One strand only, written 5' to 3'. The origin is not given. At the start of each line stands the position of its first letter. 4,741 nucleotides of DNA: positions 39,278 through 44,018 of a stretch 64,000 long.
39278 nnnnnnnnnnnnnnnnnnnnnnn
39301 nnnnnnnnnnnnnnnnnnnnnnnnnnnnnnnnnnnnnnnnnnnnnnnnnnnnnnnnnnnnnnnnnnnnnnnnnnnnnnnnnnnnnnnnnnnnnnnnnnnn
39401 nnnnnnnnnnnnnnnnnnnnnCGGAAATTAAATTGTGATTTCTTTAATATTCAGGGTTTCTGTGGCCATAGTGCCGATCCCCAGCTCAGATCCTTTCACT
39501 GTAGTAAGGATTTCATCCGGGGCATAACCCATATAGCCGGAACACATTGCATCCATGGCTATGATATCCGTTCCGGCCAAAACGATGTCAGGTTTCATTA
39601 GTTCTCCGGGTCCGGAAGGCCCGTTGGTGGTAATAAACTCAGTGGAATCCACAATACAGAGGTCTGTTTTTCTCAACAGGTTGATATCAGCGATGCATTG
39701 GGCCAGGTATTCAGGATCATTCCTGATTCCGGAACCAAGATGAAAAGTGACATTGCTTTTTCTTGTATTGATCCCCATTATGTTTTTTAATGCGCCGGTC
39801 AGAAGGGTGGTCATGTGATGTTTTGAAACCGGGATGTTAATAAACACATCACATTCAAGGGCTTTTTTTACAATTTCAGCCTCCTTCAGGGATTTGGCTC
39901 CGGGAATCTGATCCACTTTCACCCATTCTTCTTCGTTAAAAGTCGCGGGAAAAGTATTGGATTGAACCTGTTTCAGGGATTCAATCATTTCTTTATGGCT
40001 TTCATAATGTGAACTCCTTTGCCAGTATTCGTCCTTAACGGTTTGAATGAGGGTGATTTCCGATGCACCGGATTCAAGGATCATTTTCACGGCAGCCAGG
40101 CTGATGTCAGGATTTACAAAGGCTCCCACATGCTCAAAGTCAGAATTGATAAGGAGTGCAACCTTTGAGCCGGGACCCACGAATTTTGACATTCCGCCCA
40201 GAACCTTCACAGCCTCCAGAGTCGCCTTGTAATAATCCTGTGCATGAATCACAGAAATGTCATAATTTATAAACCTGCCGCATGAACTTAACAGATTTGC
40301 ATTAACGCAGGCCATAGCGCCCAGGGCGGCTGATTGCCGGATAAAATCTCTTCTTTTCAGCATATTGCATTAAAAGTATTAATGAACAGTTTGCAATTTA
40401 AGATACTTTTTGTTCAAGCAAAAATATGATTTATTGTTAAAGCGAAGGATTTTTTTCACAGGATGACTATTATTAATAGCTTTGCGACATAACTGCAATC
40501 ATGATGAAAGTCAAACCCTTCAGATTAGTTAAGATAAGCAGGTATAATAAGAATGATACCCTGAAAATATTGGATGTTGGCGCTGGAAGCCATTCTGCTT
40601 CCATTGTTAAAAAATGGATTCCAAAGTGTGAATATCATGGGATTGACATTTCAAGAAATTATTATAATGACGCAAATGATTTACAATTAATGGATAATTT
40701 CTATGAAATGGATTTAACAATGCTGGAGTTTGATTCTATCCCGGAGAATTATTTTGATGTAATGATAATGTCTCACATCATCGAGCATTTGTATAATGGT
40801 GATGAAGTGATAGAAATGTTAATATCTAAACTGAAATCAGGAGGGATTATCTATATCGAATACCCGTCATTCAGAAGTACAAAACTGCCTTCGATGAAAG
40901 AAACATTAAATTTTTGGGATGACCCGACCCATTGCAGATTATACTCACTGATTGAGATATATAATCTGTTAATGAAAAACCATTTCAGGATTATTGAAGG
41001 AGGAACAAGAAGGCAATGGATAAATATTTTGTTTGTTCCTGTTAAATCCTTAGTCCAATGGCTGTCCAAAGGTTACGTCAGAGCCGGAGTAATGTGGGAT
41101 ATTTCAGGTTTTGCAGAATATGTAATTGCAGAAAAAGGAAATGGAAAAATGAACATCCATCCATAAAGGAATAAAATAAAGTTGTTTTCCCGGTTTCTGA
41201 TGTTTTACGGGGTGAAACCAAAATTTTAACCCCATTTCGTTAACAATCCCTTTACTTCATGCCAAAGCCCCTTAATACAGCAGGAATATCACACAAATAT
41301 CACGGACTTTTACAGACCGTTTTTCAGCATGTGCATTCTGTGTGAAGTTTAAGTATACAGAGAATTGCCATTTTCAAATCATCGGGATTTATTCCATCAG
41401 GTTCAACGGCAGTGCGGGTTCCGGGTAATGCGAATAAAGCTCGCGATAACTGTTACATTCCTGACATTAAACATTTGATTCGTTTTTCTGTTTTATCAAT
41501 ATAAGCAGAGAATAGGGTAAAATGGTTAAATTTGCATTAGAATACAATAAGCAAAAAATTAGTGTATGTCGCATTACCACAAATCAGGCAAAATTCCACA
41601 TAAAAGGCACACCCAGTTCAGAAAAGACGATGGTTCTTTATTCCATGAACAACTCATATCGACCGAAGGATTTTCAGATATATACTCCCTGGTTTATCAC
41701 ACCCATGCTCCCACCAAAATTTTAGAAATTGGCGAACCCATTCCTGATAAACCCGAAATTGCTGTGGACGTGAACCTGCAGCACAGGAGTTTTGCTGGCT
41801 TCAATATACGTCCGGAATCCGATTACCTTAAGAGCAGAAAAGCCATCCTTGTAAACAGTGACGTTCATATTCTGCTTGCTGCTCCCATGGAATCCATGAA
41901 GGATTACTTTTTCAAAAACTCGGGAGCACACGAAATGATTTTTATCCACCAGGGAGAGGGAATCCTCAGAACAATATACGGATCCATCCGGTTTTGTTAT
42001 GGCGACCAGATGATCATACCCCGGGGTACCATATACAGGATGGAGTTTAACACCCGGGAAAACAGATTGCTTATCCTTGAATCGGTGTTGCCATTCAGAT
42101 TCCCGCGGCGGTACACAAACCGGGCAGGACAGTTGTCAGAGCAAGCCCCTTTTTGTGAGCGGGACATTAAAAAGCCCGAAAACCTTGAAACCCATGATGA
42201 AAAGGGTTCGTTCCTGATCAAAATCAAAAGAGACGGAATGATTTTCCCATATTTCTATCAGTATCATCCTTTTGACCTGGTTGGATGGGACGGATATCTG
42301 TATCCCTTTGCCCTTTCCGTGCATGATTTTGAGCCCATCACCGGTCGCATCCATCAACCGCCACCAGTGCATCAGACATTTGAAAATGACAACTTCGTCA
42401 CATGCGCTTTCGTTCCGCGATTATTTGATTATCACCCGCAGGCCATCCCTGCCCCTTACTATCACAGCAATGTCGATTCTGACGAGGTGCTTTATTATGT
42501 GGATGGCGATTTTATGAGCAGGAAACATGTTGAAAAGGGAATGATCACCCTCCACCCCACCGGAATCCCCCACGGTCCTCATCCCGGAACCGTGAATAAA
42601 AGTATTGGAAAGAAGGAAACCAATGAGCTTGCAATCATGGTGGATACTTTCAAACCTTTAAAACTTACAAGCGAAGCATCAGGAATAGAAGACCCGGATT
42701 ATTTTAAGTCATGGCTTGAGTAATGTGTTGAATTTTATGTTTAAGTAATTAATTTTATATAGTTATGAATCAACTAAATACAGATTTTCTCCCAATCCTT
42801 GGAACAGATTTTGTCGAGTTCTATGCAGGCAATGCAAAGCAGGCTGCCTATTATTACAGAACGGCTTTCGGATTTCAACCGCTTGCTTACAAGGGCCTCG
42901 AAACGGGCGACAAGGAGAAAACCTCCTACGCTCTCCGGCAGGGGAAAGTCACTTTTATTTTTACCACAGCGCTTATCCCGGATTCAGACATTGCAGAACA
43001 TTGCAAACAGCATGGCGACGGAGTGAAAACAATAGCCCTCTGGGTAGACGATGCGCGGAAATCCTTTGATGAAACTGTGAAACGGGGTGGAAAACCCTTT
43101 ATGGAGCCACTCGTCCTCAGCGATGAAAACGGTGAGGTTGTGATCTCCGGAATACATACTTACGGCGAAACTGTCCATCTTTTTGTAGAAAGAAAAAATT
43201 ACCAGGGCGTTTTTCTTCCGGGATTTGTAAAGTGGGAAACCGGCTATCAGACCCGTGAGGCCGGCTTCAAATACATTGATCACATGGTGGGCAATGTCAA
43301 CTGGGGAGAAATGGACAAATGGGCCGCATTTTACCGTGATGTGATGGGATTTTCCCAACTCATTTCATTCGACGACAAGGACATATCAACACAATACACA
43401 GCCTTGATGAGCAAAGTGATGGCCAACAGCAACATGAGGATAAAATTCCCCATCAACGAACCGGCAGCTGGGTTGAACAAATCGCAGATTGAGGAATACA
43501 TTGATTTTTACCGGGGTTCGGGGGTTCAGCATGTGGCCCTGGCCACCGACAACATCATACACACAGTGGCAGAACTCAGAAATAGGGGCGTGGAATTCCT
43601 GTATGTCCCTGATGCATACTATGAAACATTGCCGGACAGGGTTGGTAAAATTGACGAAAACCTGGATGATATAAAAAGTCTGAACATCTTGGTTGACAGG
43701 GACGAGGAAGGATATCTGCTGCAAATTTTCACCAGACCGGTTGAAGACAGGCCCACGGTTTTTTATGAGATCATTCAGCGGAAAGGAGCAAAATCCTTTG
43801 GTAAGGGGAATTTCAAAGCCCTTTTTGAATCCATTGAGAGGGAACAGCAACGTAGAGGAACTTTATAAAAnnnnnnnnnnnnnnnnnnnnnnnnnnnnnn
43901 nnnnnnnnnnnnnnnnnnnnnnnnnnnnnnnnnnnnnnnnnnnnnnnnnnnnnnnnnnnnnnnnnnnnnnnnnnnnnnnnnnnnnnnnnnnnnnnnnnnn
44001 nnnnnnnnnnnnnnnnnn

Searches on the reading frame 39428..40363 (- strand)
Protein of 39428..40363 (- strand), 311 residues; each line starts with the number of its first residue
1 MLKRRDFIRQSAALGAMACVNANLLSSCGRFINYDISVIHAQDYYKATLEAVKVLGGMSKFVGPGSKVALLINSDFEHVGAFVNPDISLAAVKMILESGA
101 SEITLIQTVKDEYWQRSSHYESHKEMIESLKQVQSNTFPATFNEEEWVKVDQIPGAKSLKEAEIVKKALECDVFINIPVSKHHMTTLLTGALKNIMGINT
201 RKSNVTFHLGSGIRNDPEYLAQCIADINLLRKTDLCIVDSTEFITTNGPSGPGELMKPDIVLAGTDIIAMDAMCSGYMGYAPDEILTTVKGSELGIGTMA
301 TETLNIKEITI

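Call 72: search_protein_families(library=pfam, proteins=[window:39428-40363:-], max_evalue=0.000001)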
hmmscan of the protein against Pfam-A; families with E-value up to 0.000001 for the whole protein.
window:39428-40363:- (311 aa): 1 family
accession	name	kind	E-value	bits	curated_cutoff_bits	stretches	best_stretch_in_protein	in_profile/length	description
PF04015.17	DUF362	-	4.8e-32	112.1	24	1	78-274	13-198/200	Domain of unknown function (DUF362)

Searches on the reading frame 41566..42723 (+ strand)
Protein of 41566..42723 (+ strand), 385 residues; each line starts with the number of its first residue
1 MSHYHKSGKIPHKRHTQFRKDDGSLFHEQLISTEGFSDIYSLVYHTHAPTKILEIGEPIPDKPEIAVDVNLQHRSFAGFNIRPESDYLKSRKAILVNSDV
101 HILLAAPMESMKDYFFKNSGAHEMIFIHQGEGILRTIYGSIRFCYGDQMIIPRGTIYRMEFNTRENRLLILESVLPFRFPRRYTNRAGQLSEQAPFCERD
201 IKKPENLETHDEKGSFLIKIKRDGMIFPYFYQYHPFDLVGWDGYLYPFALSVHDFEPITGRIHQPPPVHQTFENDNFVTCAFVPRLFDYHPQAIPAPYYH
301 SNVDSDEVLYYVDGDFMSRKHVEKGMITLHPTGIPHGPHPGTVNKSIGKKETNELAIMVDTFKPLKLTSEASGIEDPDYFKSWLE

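Call 72: search_protein_families(library=pfam, proteins=[window:41566-42723:+], max_evalue=0.000001)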
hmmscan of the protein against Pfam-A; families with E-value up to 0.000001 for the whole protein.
window:41566-42723:+ (385 aa): 1 family
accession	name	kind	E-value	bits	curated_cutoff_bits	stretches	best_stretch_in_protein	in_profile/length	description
PF20510.4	HgmA_N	-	1.1e-09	38.5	20.2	1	100-249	125-270/273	Homogentisate 1,2-dioxygenase N-terminal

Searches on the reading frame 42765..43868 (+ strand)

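Call 73: search_protein_families(library=pfam, proteins=[window:42765-43868:+], max_evalue=0.000001)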
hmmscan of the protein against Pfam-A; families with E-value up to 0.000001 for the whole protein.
window:42765-43868:+ (367 aa): 3 families
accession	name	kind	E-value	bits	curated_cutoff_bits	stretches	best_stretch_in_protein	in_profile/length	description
PF00903.31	Glyoxalase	-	1.7e-16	61.2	20.6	1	171-288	2-105/121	Glyoxalase/Bleomycin resistance protein/Dioxygenase superfamily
PF14696.12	Glyoxalase_5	-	2.9e-12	47.3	27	1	11-144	7-127/139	Hydroxyphenylpyruvate dioxygenase, HPPD, N-terminal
PF13669.12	Glyoxalase_4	-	5.4e-11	43.2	27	0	184-279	11-94/109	Glyoxalase/Bleomycin resistance protein/Dioxygenase superfamily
